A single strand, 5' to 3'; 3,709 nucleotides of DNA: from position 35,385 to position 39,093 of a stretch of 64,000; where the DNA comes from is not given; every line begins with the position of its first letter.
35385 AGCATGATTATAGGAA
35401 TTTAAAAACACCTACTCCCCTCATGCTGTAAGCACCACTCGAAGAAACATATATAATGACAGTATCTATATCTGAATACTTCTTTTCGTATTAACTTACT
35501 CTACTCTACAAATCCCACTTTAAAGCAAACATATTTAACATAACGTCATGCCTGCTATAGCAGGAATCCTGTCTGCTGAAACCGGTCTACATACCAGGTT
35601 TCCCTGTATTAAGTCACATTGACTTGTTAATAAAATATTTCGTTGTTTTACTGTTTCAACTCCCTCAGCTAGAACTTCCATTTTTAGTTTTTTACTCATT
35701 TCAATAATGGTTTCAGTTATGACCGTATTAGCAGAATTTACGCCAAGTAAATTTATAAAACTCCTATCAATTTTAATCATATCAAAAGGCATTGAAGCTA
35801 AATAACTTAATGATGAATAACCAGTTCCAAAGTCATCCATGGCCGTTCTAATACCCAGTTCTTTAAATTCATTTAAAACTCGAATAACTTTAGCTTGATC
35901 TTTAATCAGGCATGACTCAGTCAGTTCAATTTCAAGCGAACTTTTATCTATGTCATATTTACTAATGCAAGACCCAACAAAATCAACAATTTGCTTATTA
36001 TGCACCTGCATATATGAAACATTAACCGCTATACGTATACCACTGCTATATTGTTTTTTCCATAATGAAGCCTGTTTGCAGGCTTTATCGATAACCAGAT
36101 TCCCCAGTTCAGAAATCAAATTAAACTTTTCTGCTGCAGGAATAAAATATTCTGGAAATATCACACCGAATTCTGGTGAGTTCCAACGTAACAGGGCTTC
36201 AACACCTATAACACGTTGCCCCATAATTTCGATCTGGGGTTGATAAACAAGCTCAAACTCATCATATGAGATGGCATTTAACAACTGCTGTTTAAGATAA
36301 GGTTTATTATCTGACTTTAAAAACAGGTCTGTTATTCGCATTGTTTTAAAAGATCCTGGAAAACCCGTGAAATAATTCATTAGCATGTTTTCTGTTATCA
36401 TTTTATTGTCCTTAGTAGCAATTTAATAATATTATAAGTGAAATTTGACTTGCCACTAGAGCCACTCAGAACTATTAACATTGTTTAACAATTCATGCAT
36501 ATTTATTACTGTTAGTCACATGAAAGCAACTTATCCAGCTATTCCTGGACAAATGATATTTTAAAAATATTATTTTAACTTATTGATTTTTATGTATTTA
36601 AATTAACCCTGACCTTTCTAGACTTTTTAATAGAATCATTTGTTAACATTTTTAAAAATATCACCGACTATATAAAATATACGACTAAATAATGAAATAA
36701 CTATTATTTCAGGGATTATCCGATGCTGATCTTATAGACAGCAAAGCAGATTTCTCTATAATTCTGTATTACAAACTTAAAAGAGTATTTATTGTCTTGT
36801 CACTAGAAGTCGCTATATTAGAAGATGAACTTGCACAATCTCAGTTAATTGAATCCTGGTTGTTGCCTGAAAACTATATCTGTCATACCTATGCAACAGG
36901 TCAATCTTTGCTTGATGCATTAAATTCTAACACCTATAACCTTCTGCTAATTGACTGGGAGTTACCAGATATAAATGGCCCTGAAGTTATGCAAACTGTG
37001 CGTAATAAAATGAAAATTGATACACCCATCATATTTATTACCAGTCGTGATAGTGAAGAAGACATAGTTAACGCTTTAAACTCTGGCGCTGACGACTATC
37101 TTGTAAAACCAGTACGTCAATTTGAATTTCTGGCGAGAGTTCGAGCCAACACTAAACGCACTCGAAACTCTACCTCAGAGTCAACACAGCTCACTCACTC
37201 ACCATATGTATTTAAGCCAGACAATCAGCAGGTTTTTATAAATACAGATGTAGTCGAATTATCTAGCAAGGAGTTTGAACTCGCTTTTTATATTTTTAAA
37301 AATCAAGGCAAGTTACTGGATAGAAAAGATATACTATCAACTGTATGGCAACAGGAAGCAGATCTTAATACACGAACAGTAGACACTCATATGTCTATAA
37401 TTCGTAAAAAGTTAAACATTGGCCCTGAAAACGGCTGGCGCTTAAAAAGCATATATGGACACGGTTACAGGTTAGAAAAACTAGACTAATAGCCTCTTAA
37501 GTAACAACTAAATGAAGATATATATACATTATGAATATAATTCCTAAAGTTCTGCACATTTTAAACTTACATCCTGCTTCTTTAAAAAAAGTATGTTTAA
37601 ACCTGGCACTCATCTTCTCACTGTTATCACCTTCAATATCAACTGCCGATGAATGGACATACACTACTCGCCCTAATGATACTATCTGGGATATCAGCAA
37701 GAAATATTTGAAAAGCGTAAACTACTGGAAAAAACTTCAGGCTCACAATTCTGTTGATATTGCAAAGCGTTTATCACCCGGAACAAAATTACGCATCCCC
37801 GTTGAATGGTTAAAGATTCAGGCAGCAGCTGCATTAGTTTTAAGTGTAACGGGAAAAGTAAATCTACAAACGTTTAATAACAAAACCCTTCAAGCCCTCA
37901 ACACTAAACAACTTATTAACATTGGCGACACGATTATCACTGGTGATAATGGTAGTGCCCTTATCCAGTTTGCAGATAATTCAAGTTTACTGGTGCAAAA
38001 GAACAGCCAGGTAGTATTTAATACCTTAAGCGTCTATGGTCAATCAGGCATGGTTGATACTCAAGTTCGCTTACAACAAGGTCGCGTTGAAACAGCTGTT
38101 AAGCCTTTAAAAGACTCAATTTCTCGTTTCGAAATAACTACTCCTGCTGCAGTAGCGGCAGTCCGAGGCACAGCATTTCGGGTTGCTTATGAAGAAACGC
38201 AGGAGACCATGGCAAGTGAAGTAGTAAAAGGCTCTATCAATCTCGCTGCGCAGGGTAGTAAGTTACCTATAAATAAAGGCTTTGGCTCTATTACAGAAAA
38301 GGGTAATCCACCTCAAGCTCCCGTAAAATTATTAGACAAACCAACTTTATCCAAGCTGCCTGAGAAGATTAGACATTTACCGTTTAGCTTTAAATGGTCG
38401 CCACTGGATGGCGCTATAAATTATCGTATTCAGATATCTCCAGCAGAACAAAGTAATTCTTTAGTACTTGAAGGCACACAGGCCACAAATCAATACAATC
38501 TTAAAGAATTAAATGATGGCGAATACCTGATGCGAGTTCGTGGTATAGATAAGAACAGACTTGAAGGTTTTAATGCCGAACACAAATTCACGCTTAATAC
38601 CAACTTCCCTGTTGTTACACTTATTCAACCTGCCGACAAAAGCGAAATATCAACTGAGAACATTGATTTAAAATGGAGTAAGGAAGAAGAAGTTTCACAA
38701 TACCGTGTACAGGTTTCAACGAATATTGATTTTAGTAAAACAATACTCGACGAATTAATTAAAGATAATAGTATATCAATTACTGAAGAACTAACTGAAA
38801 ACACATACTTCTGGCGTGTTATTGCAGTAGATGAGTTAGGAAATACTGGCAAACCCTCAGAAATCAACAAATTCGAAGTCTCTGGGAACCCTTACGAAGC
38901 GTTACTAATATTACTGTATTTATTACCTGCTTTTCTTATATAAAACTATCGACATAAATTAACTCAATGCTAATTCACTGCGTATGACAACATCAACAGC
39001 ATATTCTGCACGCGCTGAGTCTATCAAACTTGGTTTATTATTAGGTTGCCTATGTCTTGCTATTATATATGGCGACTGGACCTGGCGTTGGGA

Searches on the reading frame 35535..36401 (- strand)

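Call 41: search_protein_families(library=pfam, proteins=[window:35535-36401:-], max_evalue=0.00001)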
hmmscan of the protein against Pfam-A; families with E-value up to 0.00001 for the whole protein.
window:35535-36401:- (288 aa): 1 family
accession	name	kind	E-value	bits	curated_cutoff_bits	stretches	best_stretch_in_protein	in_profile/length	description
PF00563.25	EAL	-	1.3e-67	228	31.3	1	38-273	2-236/236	EAL domain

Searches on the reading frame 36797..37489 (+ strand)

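Call 41: search_protein_families(library=pfam, proteins=[window:36797-37489:+], max_evalue=0.00001)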
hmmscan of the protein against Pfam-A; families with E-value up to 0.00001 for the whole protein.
window:36797-37489:+ (230 aa): 2 families
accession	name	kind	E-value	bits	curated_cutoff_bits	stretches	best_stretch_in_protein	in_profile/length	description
PF00072.30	Response_reg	-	1.4e-22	80.4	30.2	1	5-115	1-110/111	Response regulator receiver domain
PF00486.34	Trans_reg_C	-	3.9e-18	65.7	26.2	1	153-226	4-77/77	Transcriptional regulatory protein, C terminal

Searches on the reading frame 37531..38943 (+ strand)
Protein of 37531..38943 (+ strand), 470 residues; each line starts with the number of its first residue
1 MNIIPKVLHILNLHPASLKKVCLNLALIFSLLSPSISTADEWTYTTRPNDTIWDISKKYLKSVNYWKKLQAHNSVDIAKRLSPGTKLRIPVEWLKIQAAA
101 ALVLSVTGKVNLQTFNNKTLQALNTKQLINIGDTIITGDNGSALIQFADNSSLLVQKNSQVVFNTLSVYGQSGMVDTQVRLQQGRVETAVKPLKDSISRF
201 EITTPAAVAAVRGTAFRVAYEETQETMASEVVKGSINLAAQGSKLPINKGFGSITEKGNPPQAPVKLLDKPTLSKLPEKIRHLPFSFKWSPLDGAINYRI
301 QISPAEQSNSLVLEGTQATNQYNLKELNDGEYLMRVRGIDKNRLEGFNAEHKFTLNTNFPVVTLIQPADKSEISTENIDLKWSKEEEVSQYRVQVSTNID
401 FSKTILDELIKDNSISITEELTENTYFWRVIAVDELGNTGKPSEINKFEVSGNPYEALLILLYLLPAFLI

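Call 41: search_protein_families(library=pfam, proteins=[window:37531-38943:+], max_evalue=0.00001)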
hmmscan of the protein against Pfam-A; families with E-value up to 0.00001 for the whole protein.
window:37531-38943:+ (470 aa): 3 families
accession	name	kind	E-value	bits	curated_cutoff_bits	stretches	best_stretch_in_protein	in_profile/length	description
PF04773.18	FecR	-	1.4e-16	61.1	24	1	133-236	1-96/97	FecR protein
PF24421.1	Ig_J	-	3.2e-07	30.9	29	0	296-356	41-102/104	Tip attachment protein J, Ig-like domain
PF01476.26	LysM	-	6.8e-06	26.4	20.9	1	44-90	1-43/43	LysM domain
